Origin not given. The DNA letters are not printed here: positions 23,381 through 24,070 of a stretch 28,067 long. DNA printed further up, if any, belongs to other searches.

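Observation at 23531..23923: Orphan DndE-like gene in an AT-rich, MITE-riddled island with no dndBCD partners in reach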

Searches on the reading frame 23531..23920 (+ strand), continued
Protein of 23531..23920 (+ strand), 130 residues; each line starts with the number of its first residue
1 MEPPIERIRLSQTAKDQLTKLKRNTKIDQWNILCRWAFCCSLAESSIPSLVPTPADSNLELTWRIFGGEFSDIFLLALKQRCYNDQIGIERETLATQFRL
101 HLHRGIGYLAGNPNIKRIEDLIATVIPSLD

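Call 14: find_related_loci(query=window:23531-23920:+, collection=genome_contigs, flank=10000)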
Query window:23531-23920:+ (130 aa) in genome_contigs; peptide patterns used: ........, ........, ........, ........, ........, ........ (x = any residue, [..] = any of these).
343 stretches matched a pattern; 143 encode a relative of the query (tblastn E <= 1e-3); the best 80 are kept; 80 distinct loci.
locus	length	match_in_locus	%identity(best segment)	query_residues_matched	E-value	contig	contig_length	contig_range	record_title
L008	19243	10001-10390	98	1-130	1e-84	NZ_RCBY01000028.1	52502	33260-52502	Okeania hirsuta strain PAB10Feb10-1 PAB_NODE_28, whole genome shotgun sequence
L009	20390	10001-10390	98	1-130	9e-84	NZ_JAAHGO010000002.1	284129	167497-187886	MAG: Okeania sp. SIO2C9 2C9_NODE_2, whole genome shotgun sequence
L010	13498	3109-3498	95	1-130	2e-80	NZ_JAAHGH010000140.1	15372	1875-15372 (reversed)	MAG: Okeania sp. SIO2B3 2B3_NODE_140, whole genome shotgun sequence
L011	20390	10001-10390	95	1-130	2e-80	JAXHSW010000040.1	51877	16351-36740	MAG: Cyanobacteriota bacterium isolate MAG08_tar_biofilm MAG08_40, whole genome shotgun sequence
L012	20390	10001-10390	95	1-130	5e-80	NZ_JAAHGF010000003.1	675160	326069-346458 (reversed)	MAG: Okeania sp. SIO1I7 1I7_NODE_3, whole genome shotgun sequence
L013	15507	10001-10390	90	1-130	1e-76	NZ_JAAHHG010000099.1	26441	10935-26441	MAG: Okeania sp. SIO3B5 3B5_NODE_99, whole genome shotgun sequence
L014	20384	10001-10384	90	1-128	1e-75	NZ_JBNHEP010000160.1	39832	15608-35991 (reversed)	Dapis sp. BLCC M229 strain BLCC-M229 NODE_265_length_39832_cov_88.295221, whole genome shotgun sequence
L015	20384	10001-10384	89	1-128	4e-75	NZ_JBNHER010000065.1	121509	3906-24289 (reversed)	Dapis sp. BLCC M126 strain BLCC-M126 NODE_37_length_121509_cov_26.624162, whole genome shotgun sequence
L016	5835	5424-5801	90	1-126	4e-75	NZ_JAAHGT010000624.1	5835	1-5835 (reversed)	MAG: Okeania sp. SIO2F4 2F4_NODE_624, whole genome shotgun sequence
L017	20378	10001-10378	90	1-126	7e-75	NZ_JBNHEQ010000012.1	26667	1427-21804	Dapis sp. BLCC M172 NODE_573_length_26667_cov_44.888547, whole genome shotgun sequence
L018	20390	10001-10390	92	1-130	2e-73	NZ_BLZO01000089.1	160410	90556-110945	Okeania sp. KiyG1 sequence089, whole genome shotgun sequence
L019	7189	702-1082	84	1-127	2e-72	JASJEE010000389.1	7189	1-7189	MAG: Microcoleaceae cyanobacterium MO_207.B10 MO_207.c_2918, whole genome shotgun sequence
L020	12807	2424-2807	86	1-128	3e-72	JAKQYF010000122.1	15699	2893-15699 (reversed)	MAG: Trichodesmium sp. MAG_R03 MAG_R03_122, whole genome shotgun sequence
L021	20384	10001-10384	84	1-128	1e-71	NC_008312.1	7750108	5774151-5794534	Trichodesmium erythraeum IMS101, complete sequence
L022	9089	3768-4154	85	1-128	6e-72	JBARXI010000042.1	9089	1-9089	MAG: Microcoleaceae cyanobacterium isolate MFD12174_ilm_asm_bin4 k127_45092, whole genome shotgun sequence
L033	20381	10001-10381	78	1-127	5e-67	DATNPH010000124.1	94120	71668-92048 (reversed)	MAG TPA_asm: Coleofasciculaceae cyanobacterium isolate SMAG_U16476 k141_37438, whole genome shotgun sequence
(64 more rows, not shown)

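Call 22: search_solved_structures(query=window:23531-23920:+, max_evalue=1, show_alignments=2)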
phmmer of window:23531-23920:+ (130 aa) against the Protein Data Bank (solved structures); distinct sequences matched with E-value up to 1: 3.
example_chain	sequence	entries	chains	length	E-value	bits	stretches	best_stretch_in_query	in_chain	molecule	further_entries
7x4e_A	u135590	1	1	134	0.00033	23.6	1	4-122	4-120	DNA sulfur modification protein DndE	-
5wtu_A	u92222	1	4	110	0.019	17.9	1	7-109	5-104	DNA sulfur modification protein DndE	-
4lrv_A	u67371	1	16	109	0.84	12.6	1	6-107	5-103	DNA sulfur modification protein DndE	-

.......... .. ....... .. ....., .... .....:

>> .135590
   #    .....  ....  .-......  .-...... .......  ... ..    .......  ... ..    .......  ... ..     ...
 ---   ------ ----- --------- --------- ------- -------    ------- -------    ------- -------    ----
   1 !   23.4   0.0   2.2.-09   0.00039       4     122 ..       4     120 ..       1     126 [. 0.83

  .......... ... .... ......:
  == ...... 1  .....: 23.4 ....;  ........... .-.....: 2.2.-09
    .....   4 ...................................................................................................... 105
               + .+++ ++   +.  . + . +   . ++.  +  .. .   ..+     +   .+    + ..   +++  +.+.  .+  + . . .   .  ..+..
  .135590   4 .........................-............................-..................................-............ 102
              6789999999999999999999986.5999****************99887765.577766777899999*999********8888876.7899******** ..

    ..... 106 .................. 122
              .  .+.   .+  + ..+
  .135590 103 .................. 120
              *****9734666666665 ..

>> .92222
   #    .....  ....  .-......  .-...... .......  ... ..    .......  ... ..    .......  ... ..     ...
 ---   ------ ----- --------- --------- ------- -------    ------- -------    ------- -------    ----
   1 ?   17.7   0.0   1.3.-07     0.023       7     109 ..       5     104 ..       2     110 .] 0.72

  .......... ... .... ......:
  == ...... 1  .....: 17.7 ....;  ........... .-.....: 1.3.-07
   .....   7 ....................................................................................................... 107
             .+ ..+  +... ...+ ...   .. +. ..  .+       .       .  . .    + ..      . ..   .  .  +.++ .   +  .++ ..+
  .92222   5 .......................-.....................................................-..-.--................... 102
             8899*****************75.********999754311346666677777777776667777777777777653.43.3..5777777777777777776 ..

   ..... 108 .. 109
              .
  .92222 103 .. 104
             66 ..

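Call 27: find_homologous_proteins(query=L022:775-2847:+, max_evalue=1e-10)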
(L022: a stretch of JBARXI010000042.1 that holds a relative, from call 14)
Query L022:775-2847:+ (691 aa): 2785 proteins with E <= 1e-10 among 8000 candidates; the best 120 are listed.
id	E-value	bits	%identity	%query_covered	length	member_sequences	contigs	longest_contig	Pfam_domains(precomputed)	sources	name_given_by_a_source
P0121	0.0e+0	1435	100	96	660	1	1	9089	PF13476.13,PF02463.26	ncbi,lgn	ncbi:MAG: DNA sulfur modification protein DndD [Microcoleaceae cyanobacterium]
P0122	0.0e+0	1271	88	96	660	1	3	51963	PF13476.13,PF02463.26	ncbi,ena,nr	ncbi:MAG: DNA sulfur modification protein DndD [Microcoleaceae cyanobacterium MO_207.B10]|nr:DNA sul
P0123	0.0e+0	1260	88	95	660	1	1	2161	PF13476.13,PF02463.26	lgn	-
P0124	0.0e+0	1257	86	96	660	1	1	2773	PF13476.13,PF02463.26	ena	-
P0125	0.0e+0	1248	86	96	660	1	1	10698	PF13476.13,PF02463.26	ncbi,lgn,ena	-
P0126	0.0e+0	1248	86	96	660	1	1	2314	PF13476.13,PF02463.26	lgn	-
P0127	0.0e+0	1241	85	96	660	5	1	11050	PF13476.13,PF02463.26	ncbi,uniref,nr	ncbi:MAG: DNA sulfur modification protein DndD [Okeania sp. SIO2F4]|uniref:DNA sulfur modification p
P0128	0.0e+0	1238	85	96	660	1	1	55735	PF13476.13,PF02463.26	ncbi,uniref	ncbi:DNA sulfur modification protein DndD [Dapis sp. BLCC M172]|uniref:DNA sulfur modification prote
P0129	0.0e+0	1238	85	96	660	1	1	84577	PF13476.13,PF02463.26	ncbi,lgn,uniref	ncbi:DNA sulfur modification protein DndD [Dapis sp. BLCC M229]|uniref:DNA sulfur modification prote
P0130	0.0e+0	1238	85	96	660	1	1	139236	PF13476.13,PF02463.26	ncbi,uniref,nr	ncbi:DNA sulfur modification protein DndD [Okeania sp. KiyG1]|uniref:DNA sulfur modification protein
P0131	0.0e+0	1234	85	96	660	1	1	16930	PF13476.13,PF02463.26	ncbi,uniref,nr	ncbi:MAG: DNA sulfur modification protein DndD [Okeania sp. SIO3I5]|uniref:DNA sulfur modification p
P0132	0.0e+0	1231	84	96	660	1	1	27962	PF13476.13,PF02463.26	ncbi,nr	ncbi:MAG: DNA sulfur modification protein DndD [Cyanobacteriota bacterium]|nr:DNA sulfur modificatio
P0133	0.0e+0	1230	85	96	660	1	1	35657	PF13476.13,PF02463.26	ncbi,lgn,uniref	ncbi:DNA sulfur modification protein DndD [Dapis sp. BLCC M126]|uniref:DNA sulfur modification prote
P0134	0.0e+0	1230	84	96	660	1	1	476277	PF13476.13,PF02463.26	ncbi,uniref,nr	ncbi:DNA sulfur modification protein DndD [Okeania sp. SIO1I7]|uniref:DNA sulfur modification protei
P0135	0.0e+0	1229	85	96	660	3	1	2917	PF13476.13,PF02463.26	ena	-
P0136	0.0e+0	1229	85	96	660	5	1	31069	PF13476.13,PF02463.26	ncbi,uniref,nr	ncbi:MAG: DNA sulfur modification protein DndD [Okeania sp. SIO3B5]|uniref:DNA sulfur modification p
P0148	0.0e+0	1183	82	96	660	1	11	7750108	PF13476.13,PF02463.26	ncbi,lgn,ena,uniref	ncbi:conserved hypothetical protein [Trichodesmium erythraeum IMS101]|uniref:Nuclease SbcCD subunit 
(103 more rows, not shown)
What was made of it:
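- On Dnd phosphorothioate modification system (dndABCDE): Orthologs occur across the clade (call 27).
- Partners in the same genomes: DndD orthologs 82-85% identical to the nearest linked DndD occur in Okeania, Dapis and Trichodesmium (call 27).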

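Call 28: find_encoding_contigs(protein=P0148, flank=10000, max_places=1)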
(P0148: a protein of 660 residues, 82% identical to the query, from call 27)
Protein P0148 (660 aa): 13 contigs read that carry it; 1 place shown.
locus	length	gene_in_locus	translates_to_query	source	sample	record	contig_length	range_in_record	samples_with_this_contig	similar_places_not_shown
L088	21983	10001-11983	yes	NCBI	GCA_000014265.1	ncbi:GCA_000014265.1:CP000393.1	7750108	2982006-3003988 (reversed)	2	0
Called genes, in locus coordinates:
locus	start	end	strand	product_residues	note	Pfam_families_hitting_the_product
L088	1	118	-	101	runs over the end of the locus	PF00348:polyprenyl_synt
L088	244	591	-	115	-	-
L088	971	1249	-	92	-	-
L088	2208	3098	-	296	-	PF11397:GlcNAc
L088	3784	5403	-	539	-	PF14072:DndB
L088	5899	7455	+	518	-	PF01507:PAPS_reduct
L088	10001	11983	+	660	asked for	PF02463:SMC_N (faint), PF13476:AAA_23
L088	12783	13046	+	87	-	-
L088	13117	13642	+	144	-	-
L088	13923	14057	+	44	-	-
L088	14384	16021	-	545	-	PF02776:TPP_enzyme_N, PF00205:TPP_enzyme_M, PF02775:TPP_enzyme_C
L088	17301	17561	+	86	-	PF14252:DUF4347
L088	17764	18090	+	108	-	-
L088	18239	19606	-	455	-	PF00171:Aldedh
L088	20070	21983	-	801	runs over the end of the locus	PF01656:CbiA (weak), PF10609:ParA, PF13614:AAA_31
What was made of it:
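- On DndE (Pfam PF08870 / NCBIfam TIGR03184): In IMS101, dndD and dndE are about 2.8 Mb apart (calls 14, 28).
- In IMS101, dndB, dndC and dndD lie at 2.98-3.00 Mb and dndE at 5.78 Mb on one chromosome (calls 14, 28).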

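Call 29: find_encoding_contigs(protein=P0134, flank=10000, max_places=1)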
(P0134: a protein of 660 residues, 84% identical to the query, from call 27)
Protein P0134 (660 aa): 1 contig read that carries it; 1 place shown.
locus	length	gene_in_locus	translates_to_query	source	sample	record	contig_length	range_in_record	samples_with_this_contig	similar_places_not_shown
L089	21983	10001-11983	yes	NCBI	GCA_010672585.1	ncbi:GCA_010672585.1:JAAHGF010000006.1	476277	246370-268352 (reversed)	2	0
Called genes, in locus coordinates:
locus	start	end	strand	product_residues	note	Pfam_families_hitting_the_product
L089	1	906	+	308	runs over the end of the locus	-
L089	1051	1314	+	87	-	-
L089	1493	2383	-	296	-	PF11397:GlcNAc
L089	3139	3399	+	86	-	-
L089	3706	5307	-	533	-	PF14072:DndB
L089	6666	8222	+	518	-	PF01507:PAPS_reduct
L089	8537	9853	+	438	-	PF14239:RRXRR, PF01844:HNH, PF13395:HNH_4, PF14279:HNH_5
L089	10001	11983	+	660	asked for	PF02463:SMC_N (faint), PF13476:AAA_23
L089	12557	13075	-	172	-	-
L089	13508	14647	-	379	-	PF07007:LprI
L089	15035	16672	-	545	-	PF02776:TPP_enzyme_N, PF00205:TPP_enzyme_M, PF02775:TPP_enzyme_C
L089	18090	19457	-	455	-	PF00171:Aldedh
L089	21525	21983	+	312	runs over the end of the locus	PF00535:Glycos_transf_2, PF10111:Glyco_tranf_2_2, PF13641:Glyco_tranf_2_3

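Call 30: find_encoding_contigs(protein=P0130, flank=10000, max_places=1)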
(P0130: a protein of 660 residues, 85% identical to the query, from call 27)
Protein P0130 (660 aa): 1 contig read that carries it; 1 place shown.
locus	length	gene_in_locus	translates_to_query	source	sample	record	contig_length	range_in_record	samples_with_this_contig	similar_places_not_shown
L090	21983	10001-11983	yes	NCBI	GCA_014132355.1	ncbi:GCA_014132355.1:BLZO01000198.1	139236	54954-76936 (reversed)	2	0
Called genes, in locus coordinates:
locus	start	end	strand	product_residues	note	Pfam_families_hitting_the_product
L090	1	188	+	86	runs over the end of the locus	-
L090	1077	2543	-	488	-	PF14072:DndB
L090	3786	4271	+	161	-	PF26340:DNA-SBD_ScoMcrA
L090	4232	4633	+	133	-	PF13391:HNH_2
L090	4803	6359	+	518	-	PF01507:PAPS_reduct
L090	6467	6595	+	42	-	-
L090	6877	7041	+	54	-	-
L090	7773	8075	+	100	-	-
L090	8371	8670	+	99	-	-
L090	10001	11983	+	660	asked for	PF02463:SMC_N (faint), PF13476:AAA_23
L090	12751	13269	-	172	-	-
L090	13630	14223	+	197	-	PF14218:COP23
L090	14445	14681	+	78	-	PF03683:UPF0175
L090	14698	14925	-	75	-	-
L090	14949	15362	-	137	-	PF01850:PIN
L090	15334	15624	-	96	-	-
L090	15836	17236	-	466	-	PF13365:Trypsin_2, PF05419:GUN4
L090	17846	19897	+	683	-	PF01266:DAO (weak), PF01593:Amino_oxidase, PF13450:NAD_binding_8 (weak)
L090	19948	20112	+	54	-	-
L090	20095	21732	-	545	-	PF02776:TPP_enzyme_N, PF00205:TPP_enzyme_M, PF02775:TPP_enzyme_C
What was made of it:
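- In Okeania SIO1I7 and KiyG1, dndBCD and dndE are on different large contigs (calls 14, 29, 30).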

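Call 32: list_cluster_members(proteins=[P0127, P0136, P0001])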
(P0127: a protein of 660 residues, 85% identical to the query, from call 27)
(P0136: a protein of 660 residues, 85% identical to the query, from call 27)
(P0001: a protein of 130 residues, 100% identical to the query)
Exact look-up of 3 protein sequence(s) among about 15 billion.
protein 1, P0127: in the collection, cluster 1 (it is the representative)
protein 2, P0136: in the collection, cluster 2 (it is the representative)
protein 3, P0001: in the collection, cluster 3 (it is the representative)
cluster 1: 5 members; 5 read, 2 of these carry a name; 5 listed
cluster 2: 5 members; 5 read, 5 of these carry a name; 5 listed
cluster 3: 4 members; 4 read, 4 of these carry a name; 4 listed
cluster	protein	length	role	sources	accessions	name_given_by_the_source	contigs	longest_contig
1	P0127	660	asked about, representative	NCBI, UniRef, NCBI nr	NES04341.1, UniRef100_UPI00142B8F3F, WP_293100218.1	MAG: DNA sulfur modification protein DndD [Okeania sp. SIO2F4] | DNA sulfur modification protein DndD n=1 Tax=Okeania sp. SIO2F4 TaxID=2607790 ... | DNA sulfur modification protein DndD [Okeania sp. SIO2F4]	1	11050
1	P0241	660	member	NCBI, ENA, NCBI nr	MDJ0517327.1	MAG: DNA sulfur modification protein DndD [Trichodesmium sp. MO_231.B1] | DNA sulfur modification protein DndD [Trichodesmium sp. MO_231.B1]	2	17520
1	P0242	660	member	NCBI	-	-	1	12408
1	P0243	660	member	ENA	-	-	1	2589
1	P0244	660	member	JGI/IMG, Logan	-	-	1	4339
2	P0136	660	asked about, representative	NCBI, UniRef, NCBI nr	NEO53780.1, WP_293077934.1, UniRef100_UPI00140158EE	MAG: DNA sulfur modification protein DndD [Okeania sp. SIO3B5] | DNA sulfur modification protein DndD n=1 Tax=Okeania sp. SIO3B5 TaxID=2607811 ... | DNA sulfur modification protein DndD [Okeania sp. SIO3B5]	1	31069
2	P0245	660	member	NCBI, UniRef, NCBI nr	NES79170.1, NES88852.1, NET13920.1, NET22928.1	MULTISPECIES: DNA sulfur modification protein DndD [Okeania] | Nuclease SbcCD subunit C n=1 Tax=Okeania hirsuta TaxID=1458930 RepID=A0A3N6NWS5_9CYAN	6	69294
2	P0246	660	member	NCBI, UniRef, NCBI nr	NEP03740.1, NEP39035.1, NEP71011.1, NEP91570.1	MAG: DNA sulfur modification protein DndD [Okeania sp. SIO2G4] | DNA sulfur modification protein DndD n=1 Tax=unclassified Okeania TaxID=2634635 ... | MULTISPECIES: DNA sulfur modification protein DndD [unclassified Okeania]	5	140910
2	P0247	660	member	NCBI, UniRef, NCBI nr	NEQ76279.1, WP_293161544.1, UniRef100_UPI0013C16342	MAG: DNA sulfur modification protein DndD [Okeania sp. SIO2C9] | DNA sulfur modification protein DndD n=1 Tax=Okeania sp. SIO2C9 TaxID=2607791 ... | DNA sulfur modification protein DndD [Okeania sp. SIO2C9]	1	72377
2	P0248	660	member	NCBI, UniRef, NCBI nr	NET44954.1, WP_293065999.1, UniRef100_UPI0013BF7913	DNA sulfur modification protein DndD [Okeania sp. SIO2B3] | DNA sulfur modification protein DndD n=1 Tax=Okeania sp. SIO2B3 TaxID=2607784 ...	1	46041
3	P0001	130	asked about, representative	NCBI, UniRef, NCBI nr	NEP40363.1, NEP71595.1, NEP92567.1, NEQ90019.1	MAG: DNA sulfur modification protein DndE [Okeania sp. SIO2G4] | DNA sulfur modification protein DndE n=1 Tax=unclassified Okeania TaxID=2634635 ... | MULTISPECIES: DNA sulfur modification protein DndE [unclassified Okeania]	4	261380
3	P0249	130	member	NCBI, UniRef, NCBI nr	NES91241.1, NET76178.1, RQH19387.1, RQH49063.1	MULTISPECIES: DNA sulfur modification protein DndE [Okeania] | DNA sulfur modification protein DndE n=1 Tax=Okeania hirsuta TaxID=1458930 ...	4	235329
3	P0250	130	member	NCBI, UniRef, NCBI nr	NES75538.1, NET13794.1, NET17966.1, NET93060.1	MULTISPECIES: DNA sulfur modification protein DndE [unclassified Okeania] | DNA sulfur modification protein DndE n=1 Tax=unclassified Okeania TaxID=2634635 ...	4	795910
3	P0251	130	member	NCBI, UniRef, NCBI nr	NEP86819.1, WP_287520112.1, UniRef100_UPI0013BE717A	MAG: DNA sulfur modification protein DndE [Okeania sp. SIO2C2] | DNA sulfur modification protein DndE n=1 Tax=Okeania sp. SIO2C2 TaxID=2607787 ... | DNA sulfur modification protein DndE [Okeania sp. SIO2C2]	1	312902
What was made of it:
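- On DndE (Pfam PF08870 / NCBIfam TIGR03184): The same holds for IMS101, SIO1I7, KiyG1 and others (calls 27-30, 32).
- Cluster membership names DndD in Okeania sp. SIO2G4, O. hirsuta, SIO2C9 and SIO2B3 (call 32). In every named genome of the clade checked that has dndE, dndD was also found (calls 27, 32).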

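Call 33: find_encoding_contigs(protein=P0122, flank=10000, max_places=2)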
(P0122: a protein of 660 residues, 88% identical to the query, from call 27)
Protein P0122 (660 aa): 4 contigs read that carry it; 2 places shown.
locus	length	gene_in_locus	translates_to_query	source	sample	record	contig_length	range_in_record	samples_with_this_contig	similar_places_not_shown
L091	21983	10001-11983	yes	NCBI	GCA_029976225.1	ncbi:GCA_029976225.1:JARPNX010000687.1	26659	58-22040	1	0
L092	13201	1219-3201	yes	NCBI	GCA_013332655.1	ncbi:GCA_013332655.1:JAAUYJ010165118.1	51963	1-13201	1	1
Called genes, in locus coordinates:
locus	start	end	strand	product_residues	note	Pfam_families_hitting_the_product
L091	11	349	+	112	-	PF07282:Cas12f1-like_TNB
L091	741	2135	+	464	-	PF03055:RPE65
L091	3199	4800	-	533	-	PF14072:DndB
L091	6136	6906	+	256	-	-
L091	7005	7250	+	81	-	-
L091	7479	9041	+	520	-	PF01507:PAPS_reduct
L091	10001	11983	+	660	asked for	PF02463:SMC_N (faint), PF13476:AAA_23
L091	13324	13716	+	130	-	PF08870:DndE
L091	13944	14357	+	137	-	PF10719:ComFB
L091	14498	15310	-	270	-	PF08543:Phos_pyr_kin, PF00294:PfkB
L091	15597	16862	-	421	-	PF00091:Tubulin, PF12327:FtsZ_C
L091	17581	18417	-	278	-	PF08478:POTRA_1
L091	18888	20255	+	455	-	PF01637:ATPase_2 (weak), PF13401:AAA_22 (faint)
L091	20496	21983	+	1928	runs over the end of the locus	PF20703:nSTAND1, PF00400:WD40, PF23381:Beta-prop_IFT122_1st, PF24105:Beta-prop_CAF1B_HIR1, PF24782:WD40_MABP1-WDR62_2nd, PF25047:Beta-prop_TEP1_2nd, PF25172:Beta-prop_WDR3_2nd, PF25173:Beta-prop_WDR3_1st, +127 more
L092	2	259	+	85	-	?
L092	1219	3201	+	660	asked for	PF02463:SMC_N (faint), PF13476:AAA_23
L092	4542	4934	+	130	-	PF08870:DndE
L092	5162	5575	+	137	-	PF10719:ComFB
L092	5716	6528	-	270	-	PF08543:Phos_pyr_kin, PF00294:PfkB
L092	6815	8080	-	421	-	PF00091:Tubulin, PF12327:FtsZ_C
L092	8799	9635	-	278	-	PF08478:POTRA_1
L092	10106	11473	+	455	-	PF01637:ATPase_2 (weak), PF13401:AAA_22 (faint)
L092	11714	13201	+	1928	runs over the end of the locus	PF20703:nSTAND1, PF00400:WD40, PF23381:Beta-prop_IFT122_1st, PF24105:Beta-prop_CAF1B_HIR1, PF24782:WD40_MABP1-WDR62_2nd, PF25047:Beta-prop_TEP1_2nd, PF25172:Beta-prop_WDR3_2nd, PF25173:Beta-prop_WDR3_1st, +127 more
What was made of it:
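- ComFB adjacency is ancestral and also present in the unsplit cluster (call 33).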
